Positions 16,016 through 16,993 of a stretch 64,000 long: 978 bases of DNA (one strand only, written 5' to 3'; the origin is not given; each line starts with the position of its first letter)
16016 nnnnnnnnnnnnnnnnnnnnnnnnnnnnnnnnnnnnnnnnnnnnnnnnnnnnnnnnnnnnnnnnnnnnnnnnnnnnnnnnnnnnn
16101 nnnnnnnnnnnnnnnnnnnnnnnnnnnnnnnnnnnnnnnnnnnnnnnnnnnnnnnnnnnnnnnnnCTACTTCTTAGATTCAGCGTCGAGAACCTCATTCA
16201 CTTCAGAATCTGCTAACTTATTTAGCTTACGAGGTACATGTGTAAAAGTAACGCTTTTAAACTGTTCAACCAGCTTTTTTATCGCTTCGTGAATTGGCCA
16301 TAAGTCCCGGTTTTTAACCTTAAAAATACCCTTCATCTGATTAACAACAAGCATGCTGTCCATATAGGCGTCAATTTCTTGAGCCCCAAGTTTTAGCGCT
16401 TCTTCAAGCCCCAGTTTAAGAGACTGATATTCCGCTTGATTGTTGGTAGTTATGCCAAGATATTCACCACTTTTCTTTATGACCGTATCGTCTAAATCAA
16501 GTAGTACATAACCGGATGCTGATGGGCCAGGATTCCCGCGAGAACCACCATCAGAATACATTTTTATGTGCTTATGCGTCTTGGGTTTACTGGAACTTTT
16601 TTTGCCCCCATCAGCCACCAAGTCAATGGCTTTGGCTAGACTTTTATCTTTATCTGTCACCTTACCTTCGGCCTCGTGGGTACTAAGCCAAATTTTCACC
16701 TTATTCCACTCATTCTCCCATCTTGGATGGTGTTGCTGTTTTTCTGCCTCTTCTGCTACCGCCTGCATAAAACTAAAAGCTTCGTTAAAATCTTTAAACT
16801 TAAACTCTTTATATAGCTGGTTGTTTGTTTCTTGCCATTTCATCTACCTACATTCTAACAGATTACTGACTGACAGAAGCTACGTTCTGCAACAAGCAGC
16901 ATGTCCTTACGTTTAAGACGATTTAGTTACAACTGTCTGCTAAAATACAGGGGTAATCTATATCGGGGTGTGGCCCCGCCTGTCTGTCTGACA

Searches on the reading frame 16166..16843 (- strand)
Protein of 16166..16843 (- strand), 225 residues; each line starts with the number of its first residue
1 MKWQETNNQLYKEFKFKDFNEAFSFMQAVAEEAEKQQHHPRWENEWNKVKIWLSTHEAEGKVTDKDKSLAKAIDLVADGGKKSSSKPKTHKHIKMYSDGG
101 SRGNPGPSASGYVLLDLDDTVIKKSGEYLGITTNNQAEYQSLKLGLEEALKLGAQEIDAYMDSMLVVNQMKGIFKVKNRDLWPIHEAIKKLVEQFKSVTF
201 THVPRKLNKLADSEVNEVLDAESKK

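Call 11: find_homologous_proteins(query=window:16166-16843:-)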
Query window:16166-16843:- (225 aa): 7479 proteins with E <= 0.001 among 8000 candidates; the best 120 are listed.
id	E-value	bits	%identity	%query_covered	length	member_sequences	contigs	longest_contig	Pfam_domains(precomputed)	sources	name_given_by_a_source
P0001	1.6e-144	497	100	100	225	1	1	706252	PF13456.13,PF00075.31,PF01329.25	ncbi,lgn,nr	ncbi:MAG: 4a-hydroxytetrahydrobiopterin dehydratase [Candidatus Saccharibacteria bacterium]|nr:4a-hy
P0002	2.2e-113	396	78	100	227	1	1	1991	PF13456.13,PF00075.31,PF01329.25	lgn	-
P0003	3.6e-109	382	74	99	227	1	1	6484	PF13456.13,PF00075.31,PF01329.25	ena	-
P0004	4.5e-109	381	75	99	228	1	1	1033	PF13456.13,PF00075.31,PF01329.25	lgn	-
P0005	8.7e-108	377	74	99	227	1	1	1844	PF13456.13,PF00075.31,PF01329.25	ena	-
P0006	1.3e-107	377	74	99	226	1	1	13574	PF13456.13,PF00075.31,PF01329.25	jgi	jgi:ribonuclease HI/pterin-4a-carbinolamine dehydratase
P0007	5.0e-107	375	73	99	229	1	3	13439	PF13456.13,PF00075.31,PF01329.25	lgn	-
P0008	5.1e-107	375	72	99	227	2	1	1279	PF13456.13,PF00075.31,PF01329.25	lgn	-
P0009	8.5e-107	374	74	99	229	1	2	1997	PF13456.13,PF00075.31,PF01329.25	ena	-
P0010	1.5e-106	373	74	100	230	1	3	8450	PF13456.13,PF00075.31,PF01329.25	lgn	-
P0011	2.8e-106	372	72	99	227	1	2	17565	PF13456.13,PF00075.31,PF01329.25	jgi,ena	-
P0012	1.0e-105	370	73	99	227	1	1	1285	PF13456.13,PF00075.31,PF01329.25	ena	-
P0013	6.3e-105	368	73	99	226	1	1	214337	PF13456.13,PF00075.31,PF01329.25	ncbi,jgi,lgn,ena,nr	ncbi:MAG TPA: 4a-hydroxytetrahydrobiopterin dehydratase [Candidatus Limnocylindria bacterium]|nr:4a-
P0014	7.8e-105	368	71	100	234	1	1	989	PF13456.13,PF00075.31,PF01329.25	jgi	jgi:ribonuclease HI/pterin-4a-carbinolamine dehydratase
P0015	9.8e-105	367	71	100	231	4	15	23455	PF13456.13,PF00075.31,PF01329.25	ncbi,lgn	-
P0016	1.3e-104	367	73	99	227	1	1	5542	PF13456.13,PF00075.31,PF01329.25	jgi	jgi:ribonuclease HI/pterin-4a-carbinolamine dehydratase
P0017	1.8e-104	366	74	99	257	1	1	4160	PF13456.13,PF00075.31,PF01329.25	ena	-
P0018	2.2e-104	366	72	99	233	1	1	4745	PF13456.13,PF00075.31,PF01329.25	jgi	jgi:ribonuclease HI/pterin-4a-carbinolamine dehydratase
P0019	3.6e-104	365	70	99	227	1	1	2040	PF13456.13,PF00075.31,PF01329.25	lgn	-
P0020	4.0e-104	365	71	99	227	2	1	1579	PF13456.13,PF00075.31,PF01329.25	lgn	-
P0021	4.0e-104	365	72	99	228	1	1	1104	PF13456.13,PF00075.31,PF01329.25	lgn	-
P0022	7.4e-104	364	73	99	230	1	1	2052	PF13456.13,PF00075.31,PF01329.25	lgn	-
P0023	3.9e-103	362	71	99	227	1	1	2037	PF13456.13,PF00075.31,PF01329.25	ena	-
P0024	8.2e-103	361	71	99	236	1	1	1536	PF13456.13,PF00075.31,PF01329.25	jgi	jgi:ribonuclease HI/pterin-4a-carbinolamine dehydratase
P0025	8.8e-103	361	70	99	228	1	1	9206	PF13456.13,PF00075.31,PF01329.25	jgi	jgi:ribonuclease HI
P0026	1.1e-102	361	71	100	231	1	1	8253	PF13456.13,PF00075.31,PF01329.25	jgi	jgi:ribonuclease HI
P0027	2.1e-102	360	72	99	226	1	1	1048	PF13456.13,PF00075.31,PF01329.25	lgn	-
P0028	2.3e-102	360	71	100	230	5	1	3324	PF13456.13,PF00075.31,PF01329.25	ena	-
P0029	2.4e-102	359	72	99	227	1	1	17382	PF13456.13,PF00075.31,PF01329.25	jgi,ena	-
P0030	3.1e-102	359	70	100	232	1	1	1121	PF13456.13,PF00075.31,PF01329.25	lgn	-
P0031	3.5e-102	359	70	99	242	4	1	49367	PF13456.13,PF00075.31,PF01329.25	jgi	-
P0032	4.0e-102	359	71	99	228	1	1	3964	PF13456.13,PF00075.31,PF01329.25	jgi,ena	-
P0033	4.4e-102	359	69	99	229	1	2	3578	PF13456.13,PF00075.31,PF01329.25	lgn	-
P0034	5.6e-102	358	70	100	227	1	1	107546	PF13456.13,PF00075.31,PF01329.25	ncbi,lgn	-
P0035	5.8e-102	358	72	99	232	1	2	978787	PF13456.13,PF00075.31,PF01329.25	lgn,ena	-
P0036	6.3e-102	358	73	100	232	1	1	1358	PF13456.13,PF00075.31,PF01329.25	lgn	-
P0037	7.7e-102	358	73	98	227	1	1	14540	PF13456.13,PF00075.31,PF01329.25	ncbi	-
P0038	8.4e-102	358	71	98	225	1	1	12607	PF13456.13,PF00075.31,PF01329.25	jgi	jgi:ribonuclease HI/pterin-4a-carbinolamine dehydratase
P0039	8.9e-102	358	73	99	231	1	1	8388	PF13456.13,PF00075.31,PF01329.25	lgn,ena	-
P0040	1.7e-101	357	69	99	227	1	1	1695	PF13456.13,PF00075.31,PF01329.25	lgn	-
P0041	2.6e-101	356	69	96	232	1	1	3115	PF13456.13,PF00075.31,PF01329.25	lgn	-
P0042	3.2e-101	356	70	99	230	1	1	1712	PF13456.13,PF00075.31,PF01329.25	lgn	-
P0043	3.6e-101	356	69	99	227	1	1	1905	PF13456.13,PF00075.31,PF01329.25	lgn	-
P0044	3.9e-101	356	71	99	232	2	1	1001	PF13456.13,PF00075.31,PF01329.25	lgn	-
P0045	4.5e-101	355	70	99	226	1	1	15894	PF13456.13,PF00075.31,PF01329.25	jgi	jgi:ribonuclease HI/pterin-4a-carbinolamine dehydratase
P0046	8.1e-101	354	70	99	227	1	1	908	PF13456.13,PF00075.31,PF01329.25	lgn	-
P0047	1.4e-100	354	69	98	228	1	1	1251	PF13456.13,PF00075.31,PF01329.25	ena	-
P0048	1.5e-100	354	71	99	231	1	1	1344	PF13456.13,PF00075.31,PF01329.25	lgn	-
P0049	4.5e-100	352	70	99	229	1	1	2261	PF13456.13,PF00075.31,PF01329.25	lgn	-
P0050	9.2e-100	351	69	99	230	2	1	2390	PF13456.13,PF00075.31,PF01329.25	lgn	-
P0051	1.2e-99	351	70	99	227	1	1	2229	PF13456.13,PF00075.31,PF01329.25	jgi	jgi:ribonuclease HI/pterin-4a-carbinolamine dehydratase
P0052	2.3e-99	350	69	99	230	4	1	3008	PF13456.13,PF00075.31,PF01329.25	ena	-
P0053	5.7e-99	348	69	99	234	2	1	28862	PF13456.13,PF00075.31,PF01329.25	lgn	-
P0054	6.3e-99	348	68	99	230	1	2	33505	PF13456.13,PF00075.31,PF01329.25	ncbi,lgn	-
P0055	8.1e-99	348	68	99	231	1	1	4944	PF13456.13,PF00075.31,PF01329.25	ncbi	ncbi:hypothetical protein BH23PAT1_BH23PAT1_1640 [soil metagenome]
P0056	1.1e-98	347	70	99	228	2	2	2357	PF13456.13,PF00075.31,PF01329.25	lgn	-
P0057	1.2e-98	347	68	99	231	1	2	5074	PF13456.13,PF00075.31,PF01329.25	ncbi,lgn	-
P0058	1.2e-98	347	68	99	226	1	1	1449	PF13456.13,PF00075.31,PF01329.25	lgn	-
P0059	1.2e-98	347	68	99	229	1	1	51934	PF13456.13,PF00075.31,PF01329.25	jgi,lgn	jgi:ribonuclease HI/pterin-4a-carbinolamine dehydratase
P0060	2.0e-98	347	69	99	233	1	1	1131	PF13456.13,PF00075.31,PF01329.25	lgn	-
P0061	2.3e-98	346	68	99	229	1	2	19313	PF13456.13,PF00075.31,PF01329.25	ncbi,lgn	-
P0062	2.7e-98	346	70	99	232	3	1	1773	PF13456.13,PF00075.31,PF01329.25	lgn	-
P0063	4.7e-98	345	66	99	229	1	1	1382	PF13456.13,PF00075.31,PF01329.25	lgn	-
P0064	7.5e-98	345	69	98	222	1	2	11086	PF13456.13,PF00075.31,PF01329.25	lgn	-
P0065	9.3e-98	344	70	99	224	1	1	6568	PF13456.13,PF00075.31,PF01329.25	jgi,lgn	-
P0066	1.4e-97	344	70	99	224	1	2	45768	PF13456.13,PF00075.31,PF01329.25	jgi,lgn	-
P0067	2.0e-97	343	68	99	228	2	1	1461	PF13456.13,PF00075.31,PF01329.25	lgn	-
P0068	4.6e-97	342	68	100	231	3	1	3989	PF13456.13,PF00075.31,PF01329.25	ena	-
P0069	5.1e-97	342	69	97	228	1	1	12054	PF13456.13,PF00075.31,PF01329.25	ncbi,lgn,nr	ncbi:MAG: Ribonuclease [Candidatus Saccharibacteria bacterium]|nr:Ribonuclease [Candidatus Saccharib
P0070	1.0e-96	341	70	96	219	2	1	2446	PF13456.13,PF00075.31,PF01329.25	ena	-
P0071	1.6e-96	340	69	98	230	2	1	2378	PF13456.13,PF00075.31,PF01329.25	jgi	jgi:ribonuclease HI/pterin-4a-carbinolamine dehydratase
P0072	5.0e-96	339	66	99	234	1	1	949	PF13456.13,PF00075.31,PF01329.25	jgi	jgi:ribonuclease HI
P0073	7.3e-96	338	68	99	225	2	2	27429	PF13456.13,PF00075.31,PF01329.25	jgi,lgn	jgi:ribonuclease HI/pterin-4a-carbinolamine dehydratase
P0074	8.5e-96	338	67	98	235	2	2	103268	PF13456.13,PF00075.31,PF01329.25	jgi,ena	jgi:ribonuclease HI/pterin-4a-carbinolamine dehydratase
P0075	1.2e-95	338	67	99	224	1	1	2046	PF13456.13,PF00075.31,PF01329.25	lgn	-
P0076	2.1e-95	337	67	98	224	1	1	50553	PF13456.13,PF00075.31,PF01329.25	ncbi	-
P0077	2.9e-95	336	66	99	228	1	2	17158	PF13456.13,PF00075.31,PF01329.25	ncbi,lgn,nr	ncbi:MAG TPA: 4a-hydroxytetrahydrobiopterin dehydratase [Patescibacteria group bacterium]|nr:4a-hydr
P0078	3.7e-95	336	65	99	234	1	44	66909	PF13456.13,PF00075.31,PF01329.25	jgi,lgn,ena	-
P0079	3.9e-95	336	68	99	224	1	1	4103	PF13456.13,PF00075.31,PF01329.25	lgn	-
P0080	7.7e-95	335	66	98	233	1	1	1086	PF13456.13,PF00075.31,PF01329.25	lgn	-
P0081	9.1e-95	335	66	97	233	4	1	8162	PF13456.13,PF00075.31,PF01329.25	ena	-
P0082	1.0e-94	335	64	98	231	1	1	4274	PF13456.13,PF00075.31,PF01329.25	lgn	-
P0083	1.6e-94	334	67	99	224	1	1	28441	PF13456.13,PF00075.31,PF01329.25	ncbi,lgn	-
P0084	2.5e-94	333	67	98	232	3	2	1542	PF13456.13,PF00075.31,PF01329.25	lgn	-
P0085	2.6e-94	333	67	97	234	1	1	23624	PF13456.13,PF00075.31,PF01329.25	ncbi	-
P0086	2.7e-94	333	66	99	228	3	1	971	PF13456.13,PF00075.31,PF01329.25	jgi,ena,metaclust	metaclust:\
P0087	3.5e-94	333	66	98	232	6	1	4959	PF13456.13,PF00075.31,PF01329.25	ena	-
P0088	4.5e-94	332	66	99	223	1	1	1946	PF13456.13,PF00075.31,PF01329.25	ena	-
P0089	5.3e-94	332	66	99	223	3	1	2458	PF13456.13,PF00075.31,PF01329.25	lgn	-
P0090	8.3e-94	332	65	98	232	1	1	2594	PF13456.13,PF00075.31,PF01329.25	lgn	-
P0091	1.2e-93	331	65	99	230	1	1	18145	PF13456.13,PF00075.31,PF01329.25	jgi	jgi:ribonuclease HI/pterin-4a-carbinolamine dehydratase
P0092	2.7e-93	330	66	99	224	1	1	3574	PF13456.13,PF00075.31,PF01329.25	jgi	jgi:ribonuclease HI/pterin-4a-carbinolamine dehydratase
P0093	2.8e-93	330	68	97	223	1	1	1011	PF13456.13,PF00075.31,PF01329.25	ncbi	-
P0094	2.8e-93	330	67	98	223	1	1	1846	PF13456.13,PF00075.31,PF01329.25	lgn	-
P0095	3.3e-93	330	67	97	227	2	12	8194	PF13456.13,PF00075.31,PF01329.25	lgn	-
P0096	3.5e-93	330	65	98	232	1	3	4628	PF13456.13,PF00075.31,PF01329.25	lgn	-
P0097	4.0e-93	329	65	99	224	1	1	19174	PF13456.13,PF00075.31,PF01329.25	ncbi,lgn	-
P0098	4.1e-93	329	64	98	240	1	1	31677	PF13456.13,PF00075.31,PF01329.25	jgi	jgi:ribonuclease HI/pterin-4a-carbinolamine dehydratase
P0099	4.1e-93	329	67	98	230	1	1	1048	PF13456.13,PF00075.31,PF01329.25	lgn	-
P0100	4.4e-93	329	69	98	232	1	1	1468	PF13456.13,PF00075.31,PF01329.25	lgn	-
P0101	4.6e-93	329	67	98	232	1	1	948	PF13456.13,PF00075.31,PF01329.25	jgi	jgi:ribonuclease HI/pterin-4a-carbinolamine dehydratase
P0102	5.6e-93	329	67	99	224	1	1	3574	PF13456.13,PF00075.31,PF01329.25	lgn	-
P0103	5.7e-93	329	66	99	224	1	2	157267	PF13456.13,PF00075.31,PF01329.25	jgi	jgi:ribonuclease HI/pterin-4a-carbinolamine dehydratase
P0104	7.3e-93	328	66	99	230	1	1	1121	PF13456.13,PF00075.31,PF01329.25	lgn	-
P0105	8.2e-93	328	65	99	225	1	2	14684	PF13456.13,PF00075.31,PF01329.25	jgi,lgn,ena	jgi:ribonuclease HI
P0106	9.6e-93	328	66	98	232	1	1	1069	PF13456.13,PF00075.31,PF01329.25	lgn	-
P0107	1.1e-92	328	66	99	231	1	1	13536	PF13456.13,PF00075.31,PF01329.25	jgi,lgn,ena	-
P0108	1.2e-92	328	64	99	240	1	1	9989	PF13456.13,PF00075.31,PF01329.25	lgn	-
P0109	1.5e-92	327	66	99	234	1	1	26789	PF13456.13,PF00075.31,PF01329.25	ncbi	-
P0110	1.8e-92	327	66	99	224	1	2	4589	PF13456.13,PF00075.31,PF01329.25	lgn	-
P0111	1.9e-92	327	69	99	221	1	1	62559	PF13456.13,PF00075.31,PF01329.25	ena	-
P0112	2.1e-92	327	65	98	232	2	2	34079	PF13456.13,PF00075.31,PF01329.25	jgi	jgi:ribonuclease HI/pterin-4a-carbinolamine dehydratase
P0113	2.5e-92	327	67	99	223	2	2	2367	PF13456.13,PF00075.31,PF01329.25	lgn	-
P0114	2.8e-92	327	66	97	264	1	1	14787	PF13456.13,PF00075.31,PF01329.25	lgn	-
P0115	2.8e-92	327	65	98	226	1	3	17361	PF13456.13,PF00075.31,PF01329.25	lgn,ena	-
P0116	3.1e-92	326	66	99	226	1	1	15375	PF13456.13,PF00075.31,PF01329.25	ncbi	-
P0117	3.9e-92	326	65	98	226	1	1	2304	PF13456.13,PF00075.31,PF01329.25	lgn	-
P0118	4.3e-92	326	68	98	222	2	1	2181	PF13456.13,PF00075.31,PF01329.25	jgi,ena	-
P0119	6.1e-92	325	68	99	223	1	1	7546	PF13456.13,PF00075.31,PF01329.25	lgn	-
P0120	6.2e-92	325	64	98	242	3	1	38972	PF13456.13,PF00075.31,PF01329.25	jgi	jgi:ribonuclease HI/pterin-4a-carbinolamine dehydratase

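Call 13: find_related_loci(query=A1, collection=genome_contigs, flank=3000)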
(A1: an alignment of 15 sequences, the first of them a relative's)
Query A1 (225 aa) in genome_contigs; peptide patterns used: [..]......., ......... (x = any residue, [..] = any of these).
600 stretches matched a pattern (row limit reached: there are more); 592 encode a relative of the query (tblastn E <= 1e-3); the best 80 are kept; 80 distinct loci.
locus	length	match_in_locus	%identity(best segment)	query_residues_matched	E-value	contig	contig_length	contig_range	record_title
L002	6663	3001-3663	61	3-222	5e-93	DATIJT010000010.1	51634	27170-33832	MAG TPA_asm: Candidatus Saccharimonadales bacterium isolate SMAG_U15698 k141_24916, whole genome shotgun sequence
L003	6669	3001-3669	62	3-222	2e-90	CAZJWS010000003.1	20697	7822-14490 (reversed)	MAG TPA_asm: uncultured Candidatus Saccharibacteria bacterium isolate SRP344714_co1_384 genome assembly, contig: NODE_48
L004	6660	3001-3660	60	3-220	1e-89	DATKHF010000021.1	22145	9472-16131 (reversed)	MAG TPA_asm: Candidatus Saccharimonadales bacterium isolate SMAG_U14570 k141_112385, whole genome shotgun sequence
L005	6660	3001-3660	59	3-220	8e-89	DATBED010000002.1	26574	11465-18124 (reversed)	MAG TPA_asm: Candidatus Saccharimonadales bacterium isolate SMAG_U5828 k141_4399919, whole genome shotgun sequence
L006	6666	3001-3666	59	3-220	2e-88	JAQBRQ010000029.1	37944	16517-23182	MAG: Candidatus Saccharibacteria bacterium isolate RYN_405 scaffold_1840228, whole genome shotgun sequence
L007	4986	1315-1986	59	3-225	2e-88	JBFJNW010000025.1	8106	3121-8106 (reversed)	MAG: Candidatus Saccharimonadales bacterium isolate Mix_sand17.2022.03.Z.70 k141_207441_length_8106_cov_7.0000, whole ge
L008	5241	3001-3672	58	1-220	2e-86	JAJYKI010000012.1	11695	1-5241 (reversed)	MAG: bacterium isolate DBS2-1.bin32 NODE_10460_length_11695_cov_1.763140, whole genome shotgun sequence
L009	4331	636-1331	52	3-225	2e-80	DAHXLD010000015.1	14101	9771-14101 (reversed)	MAG TPA_asm: Candidatus Saccharibacteria bacterium isolate clean1590 k141_1122309, whole genome shotgun sequence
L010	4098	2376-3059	49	3-225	4e-70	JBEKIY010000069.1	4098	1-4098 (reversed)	MAG: Candidatus Saccharimonadales bacterium isolate SPRUCE 310 SPRUCE_310_69, whole genome shotgun sequence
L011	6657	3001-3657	50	3-224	3e-68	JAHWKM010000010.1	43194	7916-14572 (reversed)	MAG: Candidatus Parcubacteria bacterium isolate 0813_bin17 NODE_10_length_43194_cov_7.191028, whole genome shotgun seque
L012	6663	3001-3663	67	3-224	6e-98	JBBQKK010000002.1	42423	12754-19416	MAG: Candidatus Saccharimonadales bacterium isolate Co_metawrap_609 Cmw_609_k141_9037524_length_42423_cov_10.0000, whole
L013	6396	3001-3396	72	93-224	1e-63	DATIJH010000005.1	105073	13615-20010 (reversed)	MAG TPA_asm: Candidatus Saccharimonadales bacterium isolate SMAG_U15686 k141_624772, whole genome shotgun sequence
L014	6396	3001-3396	70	93-224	3e-63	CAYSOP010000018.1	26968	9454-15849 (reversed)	MAG TPA_asm: uncultured Candidatus Saccharibacteria bacterium isolate SRP200132_co1_551 genome assembly, contig: NODE_30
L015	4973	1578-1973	68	93-224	1e-60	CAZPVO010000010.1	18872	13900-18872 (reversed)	MAG TPA_asm: uncultured Candidatus Saccharibacteria bacterium isolate SRP200132_co1_123 genome assembly, contig: NODE_50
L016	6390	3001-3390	65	93-222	4e-58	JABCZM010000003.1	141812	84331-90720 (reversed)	MAG: Candidatus Saccharibacteria bacterium isolate Inc-BW-C-12-M_MAG58 Ga0210394_10000207, whole genome shotgun sequence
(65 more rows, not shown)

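Call 22: find_encoding_contigs(protein=P0002, flank=1500, max_places=3)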
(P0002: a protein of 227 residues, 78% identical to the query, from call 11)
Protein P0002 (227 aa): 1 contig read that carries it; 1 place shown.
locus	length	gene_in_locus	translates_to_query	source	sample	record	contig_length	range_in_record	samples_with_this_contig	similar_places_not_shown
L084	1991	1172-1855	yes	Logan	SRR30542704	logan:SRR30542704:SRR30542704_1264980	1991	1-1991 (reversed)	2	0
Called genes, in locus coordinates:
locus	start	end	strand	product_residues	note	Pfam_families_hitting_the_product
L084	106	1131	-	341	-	PF02547:Queuosine_synth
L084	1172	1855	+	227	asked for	PF01329:Pterin_4a, PF00075:RNase_H, PF13456:RVT_3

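Call 23: find_encoding_contigs(protein=P0003, flank=1500, max_places=3)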
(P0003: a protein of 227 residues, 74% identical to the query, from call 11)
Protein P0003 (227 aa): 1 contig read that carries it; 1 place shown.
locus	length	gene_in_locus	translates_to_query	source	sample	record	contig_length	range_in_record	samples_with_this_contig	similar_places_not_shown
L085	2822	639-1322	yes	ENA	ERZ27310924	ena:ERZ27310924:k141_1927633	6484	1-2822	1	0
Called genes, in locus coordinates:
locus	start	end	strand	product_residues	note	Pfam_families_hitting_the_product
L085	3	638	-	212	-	?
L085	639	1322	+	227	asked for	PF01329:Pterin_4a, PF00075:RNase_H, PF13456:RVT_3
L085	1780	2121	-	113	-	PF00453:Ribosomal_L20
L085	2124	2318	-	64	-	PF01632:Ribosomal_L35p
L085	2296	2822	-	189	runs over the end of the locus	PF05198:IF3_N, PF00707:IF3_C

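Call 24: find_encoding_contigs(protein=P0006, flank=1500, max_places=3)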
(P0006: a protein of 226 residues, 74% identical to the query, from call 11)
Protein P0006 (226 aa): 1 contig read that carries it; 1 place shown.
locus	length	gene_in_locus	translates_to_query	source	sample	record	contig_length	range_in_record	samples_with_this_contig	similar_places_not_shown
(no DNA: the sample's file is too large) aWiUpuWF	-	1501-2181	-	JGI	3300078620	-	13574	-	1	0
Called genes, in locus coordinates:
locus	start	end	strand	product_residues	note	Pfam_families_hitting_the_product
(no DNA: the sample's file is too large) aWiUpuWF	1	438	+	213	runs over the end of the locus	-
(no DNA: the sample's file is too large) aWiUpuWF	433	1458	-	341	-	PF02547:Queuosine_synth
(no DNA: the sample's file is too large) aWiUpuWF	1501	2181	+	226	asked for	PF01329:Pterin_4a, PF00075:RNase_H, PF13456:RVT_3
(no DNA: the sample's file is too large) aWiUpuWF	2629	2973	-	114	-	PF00453:Ribosomal_L20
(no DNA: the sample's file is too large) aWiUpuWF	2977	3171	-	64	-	PF01632:Ribosomal_L35p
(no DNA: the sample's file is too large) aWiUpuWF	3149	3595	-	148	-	PF05198:IF3_N, PF00707:IF3_C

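Call 25: find_encoding_contigs(protein=P0013, flank=1500, max_places=3)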
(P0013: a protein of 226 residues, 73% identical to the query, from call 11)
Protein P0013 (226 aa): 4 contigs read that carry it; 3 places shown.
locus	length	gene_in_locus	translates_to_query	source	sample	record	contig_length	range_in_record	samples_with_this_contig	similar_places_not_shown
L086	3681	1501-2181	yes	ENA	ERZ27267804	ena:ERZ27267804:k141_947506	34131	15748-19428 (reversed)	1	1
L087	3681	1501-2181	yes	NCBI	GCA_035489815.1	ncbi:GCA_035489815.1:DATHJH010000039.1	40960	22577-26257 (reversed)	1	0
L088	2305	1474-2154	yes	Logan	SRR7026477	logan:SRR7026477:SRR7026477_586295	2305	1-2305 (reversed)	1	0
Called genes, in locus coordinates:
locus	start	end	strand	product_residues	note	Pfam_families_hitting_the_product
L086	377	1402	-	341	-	PF02547:Queuosine_synth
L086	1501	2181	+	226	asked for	PF01329:Pterin_4a, PF00075:RNase_H, PF13456:RVT_3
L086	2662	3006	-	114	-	PF00453:Ribosomal_L20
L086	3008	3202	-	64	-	PF01632:Ribosomal_L35p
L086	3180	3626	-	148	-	PF05198:IF3_N, PF00707:IF3_C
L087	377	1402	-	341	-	PF02547:Queuosine_synth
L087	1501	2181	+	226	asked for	PF01329:Pterin_4a, PF00075:RNase_H, PF13456:RVT_3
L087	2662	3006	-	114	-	PF00453:Ribosomal_L20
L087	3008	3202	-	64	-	PF01632:Ribosomal_L35p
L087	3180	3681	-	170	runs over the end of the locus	PF05198:IF3_N, PF00707:IF3_C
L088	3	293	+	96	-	?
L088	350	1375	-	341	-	PF02547:Queuosine_synth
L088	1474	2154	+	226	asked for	PF01329:Pterin_4a, PF00075:RNase_H, PF13456:RVT_3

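Call 31: find_encoding_contigs(protein=P0001, flank=2000, max_places=6)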
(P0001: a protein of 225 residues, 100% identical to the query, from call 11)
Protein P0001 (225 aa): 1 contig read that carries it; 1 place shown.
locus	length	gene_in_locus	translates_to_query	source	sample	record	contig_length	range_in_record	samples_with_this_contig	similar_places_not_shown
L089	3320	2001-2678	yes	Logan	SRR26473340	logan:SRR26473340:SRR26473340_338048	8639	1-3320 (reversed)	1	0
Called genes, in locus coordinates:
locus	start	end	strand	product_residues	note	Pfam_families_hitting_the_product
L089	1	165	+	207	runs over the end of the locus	PF13483:Lactamase_B_3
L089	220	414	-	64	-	PF00830:Ribosomal_L28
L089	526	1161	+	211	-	PF02163:Peptidase_M50 (faint)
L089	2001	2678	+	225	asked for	PF01329:Pterin_4a, PF00075:RNase_H, PF13456:RVT_3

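Call 36: find_encoding_contigs(protein=P0007, flank=1200, max_places=2)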
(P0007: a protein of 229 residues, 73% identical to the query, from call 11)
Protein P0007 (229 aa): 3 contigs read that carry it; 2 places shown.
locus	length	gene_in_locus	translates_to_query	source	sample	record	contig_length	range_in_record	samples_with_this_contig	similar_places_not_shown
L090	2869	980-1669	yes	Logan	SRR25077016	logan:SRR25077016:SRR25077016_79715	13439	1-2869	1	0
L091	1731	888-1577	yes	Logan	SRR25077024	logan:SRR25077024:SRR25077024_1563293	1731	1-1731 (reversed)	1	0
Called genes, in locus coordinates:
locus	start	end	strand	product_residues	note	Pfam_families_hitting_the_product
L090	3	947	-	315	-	?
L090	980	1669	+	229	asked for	PF01329:Pterin_4a, PF00075:RNase_H, PF13456:RVT_3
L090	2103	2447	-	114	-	PF00453:Ribosomal_L20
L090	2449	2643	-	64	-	PF01632:Ribosomal_L35p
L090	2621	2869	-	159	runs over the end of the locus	PF05198:IF3_N, PF00707:IF3_C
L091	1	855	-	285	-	?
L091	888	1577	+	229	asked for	PF01329:Pterin_4a, PF00075:RNase_H, PF13456:RVT_3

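Call 37: find_encoding_contigs(protein=P0010, flank=1200, max_places=2)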
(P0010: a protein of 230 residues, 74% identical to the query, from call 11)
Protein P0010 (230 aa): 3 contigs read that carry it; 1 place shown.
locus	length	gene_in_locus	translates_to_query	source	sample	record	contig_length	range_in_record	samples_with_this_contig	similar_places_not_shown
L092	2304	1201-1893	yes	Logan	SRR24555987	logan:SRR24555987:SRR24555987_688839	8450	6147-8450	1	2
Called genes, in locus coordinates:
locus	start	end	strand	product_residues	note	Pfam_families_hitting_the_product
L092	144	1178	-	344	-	PF02547:Queuosine_synth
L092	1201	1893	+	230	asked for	PF01329:Pterin_4a, PF00075:RNase_H, PF13456:RVT_3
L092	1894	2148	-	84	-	-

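Call 38: find_encoding_contigs(protein=P0037, flank=1200, max_places=2)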
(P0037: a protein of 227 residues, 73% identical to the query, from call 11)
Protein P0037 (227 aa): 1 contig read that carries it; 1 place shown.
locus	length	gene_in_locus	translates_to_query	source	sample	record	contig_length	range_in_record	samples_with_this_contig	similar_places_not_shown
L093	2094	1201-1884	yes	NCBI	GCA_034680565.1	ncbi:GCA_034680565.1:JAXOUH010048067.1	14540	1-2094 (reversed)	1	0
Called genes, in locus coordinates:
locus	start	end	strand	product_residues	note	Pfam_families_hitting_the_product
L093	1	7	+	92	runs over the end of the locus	-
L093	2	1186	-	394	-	PF02547:Queuosine_synth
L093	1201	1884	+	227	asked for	PF01329:Pterin_4a, PF00075:RNase_H, PF13456:RVT_3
